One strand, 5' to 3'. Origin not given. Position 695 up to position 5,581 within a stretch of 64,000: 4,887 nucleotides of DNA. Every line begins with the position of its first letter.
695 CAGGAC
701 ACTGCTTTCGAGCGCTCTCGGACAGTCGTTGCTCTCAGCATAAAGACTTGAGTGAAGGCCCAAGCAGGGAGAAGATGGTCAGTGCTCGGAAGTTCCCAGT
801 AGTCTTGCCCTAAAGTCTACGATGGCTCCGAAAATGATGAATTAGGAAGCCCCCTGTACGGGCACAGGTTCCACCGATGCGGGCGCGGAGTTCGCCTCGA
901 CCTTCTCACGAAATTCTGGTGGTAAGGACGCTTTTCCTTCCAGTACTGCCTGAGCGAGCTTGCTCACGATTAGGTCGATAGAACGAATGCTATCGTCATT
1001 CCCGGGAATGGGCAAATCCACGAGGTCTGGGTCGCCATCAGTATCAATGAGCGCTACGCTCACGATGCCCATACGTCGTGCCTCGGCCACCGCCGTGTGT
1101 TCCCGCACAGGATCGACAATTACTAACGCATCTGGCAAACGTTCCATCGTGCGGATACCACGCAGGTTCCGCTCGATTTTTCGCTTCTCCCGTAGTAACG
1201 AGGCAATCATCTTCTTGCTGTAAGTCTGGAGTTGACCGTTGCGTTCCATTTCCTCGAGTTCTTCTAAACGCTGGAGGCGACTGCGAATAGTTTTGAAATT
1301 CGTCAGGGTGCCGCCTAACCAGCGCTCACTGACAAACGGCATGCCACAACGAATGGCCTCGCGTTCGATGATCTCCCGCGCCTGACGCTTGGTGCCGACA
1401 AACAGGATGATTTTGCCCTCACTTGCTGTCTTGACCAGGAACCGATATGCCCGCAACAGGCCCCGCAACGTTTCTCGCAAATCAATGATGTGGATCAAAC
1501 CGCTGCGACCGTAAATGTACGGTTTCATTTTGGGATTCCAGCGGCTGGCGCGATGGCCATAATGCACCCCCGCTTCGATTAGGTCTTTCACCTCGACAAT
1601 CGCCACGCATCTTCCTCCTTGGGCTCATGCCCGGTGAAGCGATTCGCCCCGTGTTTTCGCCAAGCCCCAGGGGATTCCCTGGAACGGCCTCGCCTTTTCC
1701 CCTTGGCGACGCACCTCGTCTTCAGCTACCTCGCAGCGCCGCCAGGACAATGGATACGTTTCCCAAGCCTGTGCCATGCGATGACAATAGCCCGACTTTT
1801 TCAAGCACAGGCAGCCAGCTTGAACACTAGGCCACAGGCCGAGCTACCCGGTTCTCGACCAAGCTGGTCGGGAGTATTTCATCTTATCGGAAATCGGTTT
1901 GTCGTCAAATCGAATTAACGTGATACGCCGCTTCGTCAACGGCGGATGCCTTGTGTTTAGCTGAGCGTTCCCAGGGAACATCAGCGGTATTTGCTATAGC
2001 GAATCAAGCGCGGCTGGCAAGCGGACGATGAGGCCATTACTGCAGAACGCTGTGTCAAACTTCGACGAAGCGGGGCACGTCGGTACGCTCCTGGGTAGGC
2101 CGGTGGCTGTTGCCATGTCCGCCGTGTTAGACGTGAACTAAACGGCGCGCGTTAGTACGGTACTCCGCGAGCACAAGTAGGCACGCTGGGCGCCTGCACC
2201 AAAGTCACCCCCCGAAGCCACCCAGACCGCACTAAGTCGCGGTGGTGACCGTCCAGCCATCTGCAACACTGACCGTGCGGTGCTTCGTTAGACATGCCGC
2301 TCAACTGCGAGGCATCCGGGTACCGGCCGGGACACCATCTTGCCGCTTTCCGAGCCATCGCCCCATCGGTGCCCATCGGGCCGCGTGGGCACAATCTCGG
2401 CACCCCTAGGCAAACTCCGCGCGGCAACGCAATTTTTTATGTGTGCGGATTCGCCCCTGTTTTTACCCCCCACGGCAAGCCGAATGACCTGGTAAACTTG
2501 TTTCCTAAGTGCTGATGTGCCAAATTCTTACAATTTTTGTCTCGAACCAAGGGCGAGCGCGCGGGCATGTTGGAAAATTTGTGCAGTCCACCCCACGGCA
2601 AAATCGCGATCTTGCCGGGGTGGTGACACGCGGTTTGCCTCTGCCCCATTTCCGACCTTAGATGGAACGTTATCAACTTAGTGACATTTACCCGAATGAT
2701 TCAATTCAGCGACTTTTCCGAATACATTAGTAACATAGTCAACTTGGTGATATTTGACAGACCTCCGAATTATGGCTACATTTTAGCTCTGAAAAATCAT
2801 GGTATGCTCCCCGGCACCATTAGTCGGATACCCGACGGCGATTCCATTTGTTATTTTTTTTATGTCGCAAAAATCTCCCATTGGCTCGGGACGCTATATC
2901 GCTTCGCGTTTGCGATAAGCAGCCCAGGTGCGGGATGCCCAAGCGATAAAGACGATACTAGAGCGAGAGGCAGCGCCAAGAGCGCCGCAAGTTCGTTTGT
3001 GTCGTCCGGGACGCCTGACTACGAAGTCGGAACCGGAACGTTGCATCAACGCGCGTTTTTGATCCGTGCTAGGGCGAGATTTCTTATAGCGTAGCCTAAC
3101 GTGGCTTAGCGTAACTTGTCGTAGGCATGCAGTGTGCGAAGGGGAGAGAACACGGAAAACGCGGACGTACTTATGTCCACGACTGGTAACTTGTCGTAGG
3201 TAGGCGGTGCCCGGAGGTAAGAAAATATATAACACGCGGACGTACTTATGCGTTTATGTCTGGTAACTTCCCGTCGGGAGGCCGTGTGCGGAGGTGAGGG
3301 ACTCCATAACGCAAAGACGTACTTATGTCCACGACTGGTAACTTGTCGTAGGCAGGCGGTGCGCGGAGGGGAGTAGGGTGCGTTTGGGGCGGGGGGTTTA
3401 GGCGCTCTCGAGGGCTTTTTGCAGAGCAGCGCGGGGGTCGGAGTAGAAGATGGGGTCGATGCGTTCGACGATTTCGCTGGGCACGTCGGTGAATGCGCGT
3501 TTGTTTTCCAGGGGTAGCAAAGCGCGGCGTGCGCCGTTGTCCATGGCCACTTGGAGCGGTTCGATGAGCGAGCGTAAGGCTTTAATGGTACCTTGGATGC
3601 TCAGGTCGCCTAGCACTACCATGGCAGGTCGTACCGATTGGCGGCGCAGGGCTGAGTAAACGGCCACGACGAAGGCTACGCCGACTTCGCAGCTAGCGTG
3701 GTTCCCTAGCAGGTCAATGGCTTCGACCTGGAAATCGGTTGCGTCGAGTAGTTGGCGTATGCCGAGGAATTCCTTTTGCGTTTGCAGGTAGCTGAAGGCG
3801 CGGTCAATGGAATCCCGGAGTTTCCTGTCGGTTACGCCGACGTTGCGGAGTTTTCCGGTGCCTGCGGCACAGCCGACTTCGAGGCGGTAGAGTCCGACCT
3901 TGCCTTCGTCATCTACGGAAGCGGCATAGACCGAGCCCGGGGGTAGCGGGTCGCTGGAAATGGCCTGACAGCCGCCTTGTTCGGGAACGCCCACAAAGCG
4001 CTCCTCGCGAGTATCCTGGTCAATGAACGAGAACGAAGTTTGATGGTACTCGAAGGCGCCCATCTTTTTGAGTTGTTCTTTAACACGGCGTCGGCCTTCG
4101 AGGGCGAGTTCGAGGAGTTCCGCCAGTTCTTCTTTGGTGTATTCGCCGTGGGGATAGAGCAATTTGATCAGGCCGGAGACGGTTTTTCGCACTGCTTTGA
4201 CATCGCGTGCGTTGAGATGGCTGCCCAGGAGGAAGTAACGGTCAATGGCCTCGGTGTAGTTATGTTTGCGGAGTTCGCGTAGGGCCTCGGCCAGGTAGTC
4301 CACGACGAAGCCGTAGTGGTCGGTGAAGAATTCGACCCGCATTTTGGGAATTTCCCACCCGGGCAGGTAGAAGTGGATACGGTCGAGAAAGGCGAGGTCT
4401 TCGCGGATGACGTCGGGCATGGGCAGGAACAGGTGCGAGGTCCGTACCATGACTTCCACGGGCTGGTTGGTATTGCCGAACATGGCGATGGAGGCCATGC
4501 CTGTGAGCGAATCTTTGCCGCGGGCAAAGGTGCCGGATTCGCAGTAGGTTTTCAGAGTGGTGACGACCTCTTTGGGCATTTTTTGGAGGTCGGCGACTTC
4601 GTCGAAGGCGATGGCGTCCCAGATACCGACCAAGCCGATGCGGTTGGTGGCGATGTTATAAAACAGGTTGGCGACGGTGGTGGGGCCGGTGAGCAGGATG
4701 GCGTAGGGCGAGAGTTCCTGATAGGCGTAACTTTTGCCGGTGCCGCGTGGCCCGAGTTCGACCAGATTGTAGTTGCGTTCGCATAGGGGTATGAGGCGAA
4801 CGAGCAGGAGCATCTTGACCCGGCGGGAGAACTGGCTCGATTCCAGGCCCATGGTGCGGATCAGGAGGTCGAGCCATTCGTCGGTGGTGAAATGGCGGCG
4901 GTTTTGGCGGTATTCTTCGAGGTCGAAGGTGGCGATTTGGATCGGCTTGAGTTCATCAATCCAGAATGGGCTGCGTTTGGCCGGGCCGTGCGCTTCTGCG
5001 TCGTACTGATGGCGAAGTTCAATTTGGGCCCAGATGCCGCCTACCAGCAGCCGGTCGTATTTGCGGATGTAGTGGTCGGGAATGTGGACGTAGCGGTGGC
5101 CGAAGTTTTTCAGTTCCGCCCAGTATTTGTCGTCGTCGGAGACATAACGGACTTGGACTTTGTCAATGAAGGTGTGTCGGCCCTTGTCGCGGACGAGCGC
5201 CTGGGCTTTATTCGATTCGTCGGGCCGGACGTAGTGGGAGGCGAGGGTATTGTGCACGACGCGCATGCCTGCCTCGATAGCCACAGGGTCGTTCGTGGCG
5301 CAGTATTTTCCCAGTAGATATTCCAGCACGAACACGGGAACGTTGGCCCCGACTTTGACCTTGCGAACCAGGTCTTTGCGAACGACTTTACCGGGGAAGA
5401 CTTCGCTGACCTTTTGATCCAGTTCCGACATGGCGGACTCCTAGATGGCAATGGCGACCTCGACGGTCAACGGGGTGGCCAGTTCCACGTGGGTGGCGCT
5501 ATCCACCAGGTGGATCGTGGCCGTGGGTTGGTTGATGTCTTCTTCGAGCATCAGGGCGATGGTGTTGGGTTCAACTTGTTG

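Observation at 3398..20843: BREX type-1-like operon with two divergent PglX methyltransferase paralogues (brxA-brxB-pglX'-brxC-pglX-pglZ-brxL)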

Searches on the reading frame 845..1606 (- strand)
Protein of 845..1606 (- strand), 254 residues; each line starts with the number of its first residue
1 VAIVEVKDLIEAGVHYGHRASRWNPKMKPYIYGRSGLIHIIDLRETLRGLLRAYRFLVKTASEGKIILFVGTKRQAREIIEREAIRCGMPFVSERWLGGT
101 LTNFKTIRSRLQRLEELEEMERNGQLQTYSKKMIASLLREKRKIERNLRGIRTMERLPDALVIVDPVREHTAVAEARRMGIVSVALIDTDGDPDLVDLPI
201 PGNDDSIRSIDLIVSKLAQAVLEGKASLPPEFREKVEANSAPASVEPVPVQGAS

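Call 63: search_protein_families(library=pfam, proteins=[window:845-1606:-], max_evalue=0.001)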
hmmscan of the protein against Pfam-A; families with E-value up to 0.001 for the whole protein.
window:845-1606:- (254 aa): 1 family
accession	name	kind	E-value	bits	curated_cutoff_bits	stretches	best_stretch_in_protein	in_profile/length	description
PF00318.25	Ribosomal_S2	-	3.5e-89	298.2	26.1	1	9-224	1-216/216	Ribosomal protein S2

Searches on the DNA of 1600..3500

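Call 74: search_rna_families(source=window, start=1600, end=3500, threshold=evalue, max_evalue=1)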
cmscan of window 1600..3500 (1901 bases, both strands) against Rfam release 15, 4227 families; matches with E-value up to 1: 0.
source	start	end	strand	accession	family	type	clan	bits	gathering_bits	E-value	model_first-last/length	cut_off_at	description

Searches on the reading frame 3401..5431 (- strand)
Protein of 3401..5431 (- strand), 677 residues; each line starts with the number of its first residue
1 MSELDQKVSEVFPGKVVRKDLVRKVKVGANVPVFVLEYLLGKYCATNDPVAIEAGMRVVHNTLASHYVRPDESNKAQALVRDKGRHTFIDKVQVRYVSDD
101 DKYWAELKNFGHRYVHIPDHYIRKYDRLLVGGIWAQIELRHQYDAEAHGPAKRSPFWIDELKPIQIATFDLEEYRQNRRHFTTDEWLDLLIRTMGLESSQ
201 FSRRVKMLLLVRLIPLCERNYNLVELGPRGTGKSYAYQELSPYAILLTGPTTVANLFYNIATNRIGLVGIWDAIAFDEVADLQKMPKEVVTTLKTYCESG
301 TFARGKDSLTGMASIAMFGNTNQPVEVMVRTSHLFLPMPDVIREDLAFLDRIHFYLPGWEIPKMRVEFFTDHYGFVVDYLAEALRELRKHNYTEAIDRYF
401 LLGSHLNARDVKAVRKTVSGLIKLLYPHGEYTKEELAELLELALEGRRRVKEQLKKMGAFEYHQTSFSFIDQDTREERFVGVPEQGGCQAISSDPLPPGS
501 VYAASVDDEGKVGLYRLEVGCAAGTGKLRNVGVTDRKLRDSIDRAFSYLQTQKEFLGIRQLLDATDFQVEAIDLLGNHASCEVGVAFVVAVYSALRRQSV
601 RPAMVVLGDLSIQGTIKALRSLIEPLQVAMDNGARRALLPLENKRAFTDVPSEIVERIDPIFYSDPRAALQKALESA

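Call 11: search_protein_families(library=padloc, proteins=[window:3401-5431:-], max_evalue=0.00001)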
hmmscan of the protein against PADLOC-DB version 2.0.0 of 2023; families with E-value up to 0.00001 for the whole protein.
seq(677 aa): 5 families
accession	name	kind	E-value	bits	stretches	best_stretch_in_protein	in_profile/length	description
PDLC02506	BrxL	-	9.5e-289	957.4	1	2-675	6-678/680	BrxL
PDLC02508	BrxL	-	6.6e-192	637.4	1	1-484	1-479/698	BrxL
PDLC02509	BrxL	-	1.4e-127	424.5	2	154-477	197-525/535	BrxL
PDLC02505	BrxL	-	3.6e-74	248.4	1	1-464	1-470/482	BrxL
PDLC02507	BrxL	-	4.3e-52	175.5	1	4-436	14-441/482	BrxL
